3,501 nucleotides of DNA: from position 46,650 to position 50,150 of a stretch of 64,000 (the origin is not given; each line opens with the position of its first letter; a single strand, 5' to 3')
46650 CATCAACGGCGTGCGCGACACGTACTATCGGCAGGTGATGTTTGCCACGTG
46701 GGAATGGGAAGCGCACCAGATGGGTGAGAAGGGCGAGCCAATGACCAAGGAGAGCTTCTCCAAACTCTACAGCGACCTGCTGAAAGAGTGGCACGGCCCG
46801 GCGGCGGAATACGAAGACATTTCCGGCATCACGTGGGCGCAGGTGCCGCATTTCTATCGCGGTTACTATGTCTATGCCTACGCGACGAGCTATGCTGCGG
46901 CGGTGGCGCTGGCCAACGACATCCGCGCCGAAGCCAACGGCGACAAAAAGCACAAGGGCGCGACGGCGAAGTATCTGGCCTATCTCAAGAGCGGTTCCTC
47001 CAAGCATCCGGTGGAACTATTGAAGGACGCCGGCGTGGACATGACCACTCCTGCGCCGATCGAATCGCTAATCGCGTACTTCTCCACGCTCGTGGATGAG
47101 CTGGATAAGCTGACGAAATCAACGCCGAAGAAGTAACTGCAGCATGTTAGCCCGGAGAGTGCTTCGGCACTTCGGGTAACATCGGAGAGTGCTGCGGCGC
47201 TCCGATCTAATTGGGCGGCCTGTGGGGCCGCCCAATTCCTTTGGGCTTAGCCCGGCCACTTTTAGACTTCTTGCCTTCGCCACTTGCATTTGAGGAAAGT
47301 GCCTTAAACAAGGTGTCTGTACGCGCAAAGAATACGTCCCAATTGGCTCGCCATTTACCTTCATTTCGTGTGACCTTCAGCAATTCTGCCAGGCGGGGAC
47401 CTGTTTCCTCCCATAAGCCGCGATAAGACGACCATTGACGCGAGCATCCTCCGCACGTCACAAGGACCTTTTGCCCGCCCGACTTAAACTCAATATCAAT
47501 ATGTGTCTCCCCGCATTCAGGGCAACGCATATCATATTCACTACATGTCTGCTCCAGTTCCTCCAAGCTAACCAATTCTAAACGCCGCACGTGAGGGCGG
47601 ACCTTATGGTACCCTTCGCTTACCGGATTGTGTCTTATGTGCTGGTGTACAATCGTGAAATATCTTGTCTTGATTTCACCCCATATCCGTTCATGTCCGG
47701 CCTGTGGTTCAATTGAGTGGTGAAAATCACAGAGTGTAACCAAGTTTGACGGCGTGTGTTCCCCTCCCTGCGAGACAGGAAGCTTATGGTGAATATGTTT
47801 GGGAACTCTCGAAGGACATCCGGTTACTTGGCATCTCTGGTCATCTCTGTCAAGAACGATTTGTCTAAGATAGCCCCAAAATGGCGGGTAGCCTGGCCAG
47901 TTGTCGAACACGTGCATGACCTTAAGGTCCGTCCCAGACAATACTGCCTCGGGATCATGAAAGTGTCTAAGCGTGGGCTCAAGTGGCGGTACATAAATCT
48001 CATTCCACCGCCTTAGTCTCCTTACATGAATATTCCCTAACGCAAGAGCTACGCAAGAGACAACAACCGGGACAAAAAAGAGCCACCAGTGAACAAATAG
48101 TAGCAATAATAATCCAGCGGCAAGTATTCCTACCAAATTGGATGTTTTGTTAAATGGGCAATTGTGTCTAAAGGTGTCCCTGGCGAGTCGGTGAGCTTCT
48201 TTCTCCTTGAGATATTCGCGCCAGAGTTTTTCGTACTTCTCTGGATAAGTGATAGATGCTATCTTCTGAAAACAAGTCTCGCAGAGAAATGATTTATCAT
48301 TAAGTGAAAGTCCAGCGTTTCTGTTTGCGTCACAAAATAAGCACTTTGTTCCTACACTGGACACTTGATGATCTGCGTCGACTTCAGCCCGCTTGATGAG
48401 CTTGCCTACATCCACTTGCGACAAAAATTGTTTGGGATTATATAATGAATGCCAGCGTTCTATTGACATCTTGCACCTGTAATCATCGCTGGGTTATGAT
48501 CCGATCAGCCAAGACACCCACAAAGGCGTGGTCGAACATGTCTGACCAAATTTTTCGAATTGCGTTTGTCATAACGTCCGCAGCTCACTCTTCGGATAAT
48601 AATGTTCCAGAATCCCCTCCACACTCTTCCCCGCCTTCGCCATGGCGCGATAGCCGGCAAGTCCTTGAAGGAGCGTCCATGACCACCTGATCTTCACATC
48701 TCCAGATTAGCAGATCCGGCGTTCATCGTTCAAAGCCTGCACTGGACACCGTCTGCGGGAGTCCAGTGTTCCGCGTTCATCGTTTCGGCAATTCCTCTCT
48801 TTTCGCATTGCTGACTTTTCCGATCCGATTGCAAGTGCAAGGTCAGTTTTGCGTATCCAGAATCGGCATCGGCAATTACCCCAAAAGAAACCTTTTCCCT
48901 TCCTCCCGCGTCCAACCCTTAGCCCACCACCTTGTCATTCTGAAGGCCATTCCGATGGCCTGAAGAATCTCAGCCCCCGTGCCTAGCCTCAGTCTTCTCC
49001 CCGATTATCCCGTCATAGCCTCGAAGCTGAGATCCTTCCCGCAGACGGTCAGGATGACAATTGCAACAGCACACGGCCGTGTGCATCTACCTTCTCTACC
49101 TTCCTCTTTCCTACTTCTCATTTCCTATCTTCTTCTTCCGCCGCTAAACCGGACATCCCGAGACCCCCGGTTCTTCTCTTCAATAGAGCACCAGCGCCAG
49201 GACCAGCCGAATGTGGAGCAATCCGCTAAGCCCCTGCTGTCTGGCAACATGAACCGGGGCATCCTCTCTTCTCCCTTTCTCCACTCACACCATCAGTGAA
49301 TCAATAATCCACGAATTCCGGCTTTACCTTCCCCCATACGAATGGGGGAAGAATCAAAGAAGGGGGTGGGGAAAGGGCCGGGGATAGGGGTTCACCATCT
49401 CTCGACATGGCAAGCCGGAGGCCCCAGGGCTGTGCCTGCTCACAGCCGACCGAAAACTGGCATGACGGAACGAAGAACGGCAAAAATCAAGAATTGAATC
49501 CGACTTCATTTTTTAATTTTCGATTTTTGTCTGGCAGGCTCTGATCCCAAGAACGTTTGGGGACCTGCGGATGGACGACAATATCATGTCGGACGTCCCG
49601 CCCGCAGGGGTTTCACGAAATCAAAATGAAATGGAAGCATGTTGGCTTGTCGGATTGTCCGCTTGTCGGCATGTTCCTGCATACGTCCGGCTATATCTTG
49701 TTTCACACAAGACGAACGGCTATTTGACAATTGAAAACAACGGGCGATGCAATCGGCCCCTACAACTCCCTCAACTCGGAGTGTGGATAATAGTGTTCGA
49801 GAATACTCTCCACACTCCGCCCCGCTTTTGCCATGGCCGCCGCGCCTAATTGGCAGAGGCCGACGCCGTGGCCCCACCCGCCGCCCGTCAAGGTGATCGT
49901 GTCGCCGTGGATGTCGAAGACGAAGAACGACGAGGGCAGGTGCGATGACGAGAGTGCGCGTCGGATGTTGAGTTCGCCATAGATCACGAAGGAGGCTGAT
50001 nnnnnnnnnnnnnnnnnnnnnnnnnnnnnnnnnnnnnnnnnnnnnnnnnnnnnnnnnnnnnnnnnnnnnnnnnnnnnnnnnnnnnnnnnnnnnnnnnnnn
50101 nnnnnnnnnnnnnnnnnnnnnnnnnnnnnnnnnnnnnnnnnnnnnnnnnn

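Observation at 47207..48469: Low-GC island encoding a membrane-anchored Zn-ribbon/2TM/HNH/Zn-ribbon nuclease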

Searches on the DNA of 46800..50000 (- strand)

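Call 19: search_rna_families(source=window, start=46800, end=50000, threshold=evalue, max_evalue=1)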
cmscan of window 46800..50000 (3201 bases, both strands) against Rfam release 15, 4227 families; matches with E-value up to 1: 0.
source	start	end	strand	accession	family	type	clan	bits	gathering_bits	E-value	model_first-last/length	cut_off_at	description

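Call 80: search_with_rna_model(model_id=R1, sources=[L004, L009, L010, L016, L018, L022, L034, L041], max_evalue=0.5, make_alignment=true)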
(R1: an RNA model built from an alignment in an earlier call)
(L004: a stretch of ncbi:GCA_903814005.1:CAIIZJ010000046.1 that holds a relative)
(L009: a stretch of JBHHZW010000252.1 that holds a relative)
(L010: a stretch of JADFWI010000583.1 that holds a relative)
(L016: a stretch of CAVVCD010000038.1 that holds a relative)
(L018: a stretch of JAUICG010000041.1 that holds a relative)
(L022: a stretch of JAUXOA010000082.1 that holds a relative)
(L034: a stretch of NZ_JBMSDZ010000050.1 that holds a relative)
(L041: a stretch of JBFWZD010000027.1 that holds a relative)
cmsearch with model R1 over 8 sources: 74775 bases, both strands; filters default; matches with E-value up to 0.5: 11.
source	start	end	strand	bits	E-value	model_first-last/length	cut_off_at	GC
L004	7926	7982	+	59.1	4.4e-13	1-54/54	no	0.56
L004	9401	9497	+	55.1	5.2e-12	1-54/54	no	0.41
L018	8390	8456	+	46.3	1.2e-09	1-54/54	no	0.66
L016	8369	8434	+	44.1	4.7e-09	1-54/54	no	0.62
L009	2989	3060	+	39.6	7.8e-08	1-54/54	no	0.54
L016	9008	9071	+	26.7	0.00023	1-54/54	no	0.62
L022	962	1049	+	21.6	0.0056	1-54/54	no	0.58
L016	10440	10496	+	20.3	0.012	1-54/54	no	0.6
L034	588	643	+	20.2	0.013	1-54/54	no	0.61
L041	924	1001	+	19.3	0.022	1-54/54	no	0.59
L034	318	389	+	15.5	0.25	1-54/54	no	0.64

Alignment A9: 11 matches aligned to the model, 103 columns, each read 5' to 3' on its own strand. Consensus structure (alignment columns), stored with it:
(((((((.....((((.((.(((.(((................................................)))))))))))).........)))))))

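Call 81: build_rna_model(alignment_id=A9)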
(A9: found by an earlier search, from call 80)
Model R2 built from alignment A9 (11 sequences, 103 columns); structure: stored with the alignment.
model positions 66; base pairs 19; branch points 0; effective number of sequences 11; information 0.811 bits per position. Calibrated on 0.2 Mb of random sequence (short: E-values are rough).
structure used (alignment columns):
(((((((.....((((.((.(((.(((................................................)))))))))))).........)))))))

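Call 84: search_with_rna_model(model_id=R2, sources=[window, L002, L004, L008, L009, L010, L012, L013, L014, L015, L016, L017, L018, L019, L020, L021, L022, L023, L024, L025, L026, L027, L028, L029, L030, L031, L032, L033, L034, L035, L036, L037, L038, L039, L040, L041, L042, L043, L044, L045], max_evalue=5)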
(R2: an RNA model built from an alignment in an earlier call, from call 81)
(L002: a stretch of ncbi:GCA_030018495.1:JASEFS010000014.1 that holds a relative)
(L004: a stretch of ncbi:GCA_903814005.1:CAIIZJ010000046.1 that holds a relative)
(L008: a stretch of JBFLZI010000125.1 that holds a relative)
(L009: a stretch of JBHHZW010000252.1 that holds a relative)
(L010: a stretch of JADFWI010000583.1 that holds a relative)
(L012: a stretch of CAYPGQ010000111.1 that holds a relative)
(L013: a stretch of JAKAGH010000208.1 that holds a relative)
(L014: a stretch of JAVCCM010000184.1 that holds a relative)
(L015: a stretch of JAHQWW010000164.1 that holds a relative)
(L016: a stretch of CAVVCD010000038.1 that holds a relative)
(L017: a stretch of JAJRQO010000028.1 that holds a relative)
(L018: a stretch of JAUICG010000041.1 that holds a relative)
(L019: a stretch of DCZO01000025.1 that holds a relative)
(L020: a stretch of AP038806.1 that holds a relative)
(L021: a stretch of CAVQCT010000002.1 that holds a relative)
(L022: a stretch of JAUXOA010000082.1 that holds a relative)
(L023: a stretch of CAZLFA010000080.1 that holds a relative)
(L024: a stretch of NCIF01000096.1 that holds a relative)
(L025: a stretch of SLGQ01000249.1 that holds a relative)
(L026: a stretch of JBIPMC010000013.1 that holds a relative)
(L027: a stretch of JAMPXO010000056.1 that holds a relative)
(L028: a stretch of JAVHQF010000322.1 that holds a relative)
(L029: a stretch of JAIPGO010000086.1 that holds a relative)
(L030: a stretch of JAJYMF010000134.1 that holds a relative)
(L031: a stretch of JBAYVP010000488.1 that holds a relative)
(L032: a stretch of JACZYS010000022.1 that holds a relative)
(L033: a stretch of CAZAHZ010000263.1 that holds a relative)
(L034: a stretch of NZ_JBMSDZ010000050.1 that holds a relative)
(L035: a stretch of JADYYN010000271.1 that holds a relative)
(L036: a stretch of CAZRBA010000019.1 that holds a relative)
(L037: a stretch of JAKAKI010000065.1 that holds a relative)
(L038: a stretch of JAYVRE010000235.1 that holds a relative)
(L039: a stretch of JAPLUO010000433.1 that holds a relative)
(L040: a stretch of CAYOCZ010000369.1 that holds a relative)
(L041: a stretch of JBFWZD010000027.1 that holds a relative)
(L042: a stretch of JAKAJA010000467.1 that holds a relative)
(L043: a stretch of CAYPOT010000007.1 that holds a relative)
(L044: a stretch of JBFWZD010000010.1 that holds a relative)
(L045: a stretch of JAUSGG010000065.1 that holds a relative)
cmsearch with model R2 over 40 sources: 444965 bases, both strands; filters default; matches with E-value up to 5: 23.
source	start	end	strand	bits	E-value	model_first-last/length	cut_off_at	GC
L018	8390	8456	+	62.2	1.1e-12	1-66/66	no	0.66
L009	2989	3060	+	60.3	3.4e-12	1-66/66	no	0.54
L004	7926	7982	+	59.3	6.4e-12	1-66/66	no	0.56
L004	9401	9497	+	58.4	1.1e-11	1-66/66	no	0.41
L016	8369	8434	+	56.6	3.1e-11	1-66/66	no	0.62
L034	588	643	+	53.7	1.8e-10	1-66/66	no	0.61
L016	9008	9071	+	53.6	1.9e-10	1-66/66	no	0.62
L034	318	389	+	49.2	2.7e-09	1-66/66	no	0.64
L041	924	1001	+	45.3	3e-08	1-66/66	no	0.59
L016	10440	10496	+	44.7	4.1e-08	1-66/66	no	0.6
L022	962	1049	+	40.6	4.9e-07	1-66/66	no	0.58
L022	6922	6984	+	31.6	0.00011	1-66/66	no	0.6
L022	5022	5087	+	31.2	0.00014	1-66/66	no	0.67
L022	6358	6425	+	31.1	0.00015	1-66/66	no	0.62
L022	2840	2929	+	29.5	0.0004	1-66/66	no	0.62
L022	5661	5730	+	27.1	0.0017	1-66/66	no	0.64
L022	8387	8455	+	19.7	0.15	1-66/66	no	0.67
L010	1162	1219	+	19.4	0.18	1-66/66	no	0.52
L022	1579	1639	+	18.7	0.26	1-66/66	no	0.59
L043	8185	8249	+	17.3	0.61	1-66/66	no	0.54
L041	2722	2785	+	16.9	0.8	1-66/66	no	0.58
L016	6906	6970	+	15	2.5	1-66/66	no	0.62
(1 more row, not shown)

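Call 98: search_with_rna_model(model_id=R2, sources=[L056, L057, L058], max_evalue=5, filters=off)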
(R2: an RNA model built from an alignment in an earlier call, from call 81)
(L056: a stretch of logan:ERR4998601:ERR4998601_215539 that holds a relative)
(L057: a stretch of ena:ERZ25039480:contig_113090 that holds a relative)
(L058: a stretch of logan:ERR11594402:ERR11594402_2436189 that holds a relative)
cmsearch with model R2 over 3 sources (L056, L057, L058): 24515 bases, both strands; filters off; matches with E-value up to 5: 0.
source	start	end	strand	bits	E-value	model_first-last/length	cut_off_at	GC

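Call 102: search_with_rna_model(model_id=R2, sources=[L046, L047, L048, L049, L050, L051, L052, L053, L054, L055, L001], max_evalue=10)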
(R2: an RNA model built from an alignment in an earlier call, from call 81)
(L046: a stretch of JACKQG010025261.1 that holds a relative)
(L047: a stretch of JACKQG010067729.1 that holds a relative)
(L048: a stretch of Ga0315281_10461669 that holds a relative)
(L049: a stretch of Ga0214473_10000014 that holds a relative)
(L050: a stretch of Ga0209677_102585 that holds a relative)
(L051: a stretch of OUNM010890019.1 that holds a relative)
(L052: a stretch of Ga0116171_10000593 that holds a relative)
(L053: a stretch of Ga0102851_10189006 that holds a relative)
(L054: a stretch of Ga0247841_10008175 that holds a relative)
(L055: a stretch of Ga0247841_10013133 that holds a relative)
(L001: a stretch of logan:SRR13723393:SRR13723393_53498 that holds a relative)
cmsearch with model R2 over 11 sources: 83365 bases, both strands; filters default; matches with E-value up to 10: 0.
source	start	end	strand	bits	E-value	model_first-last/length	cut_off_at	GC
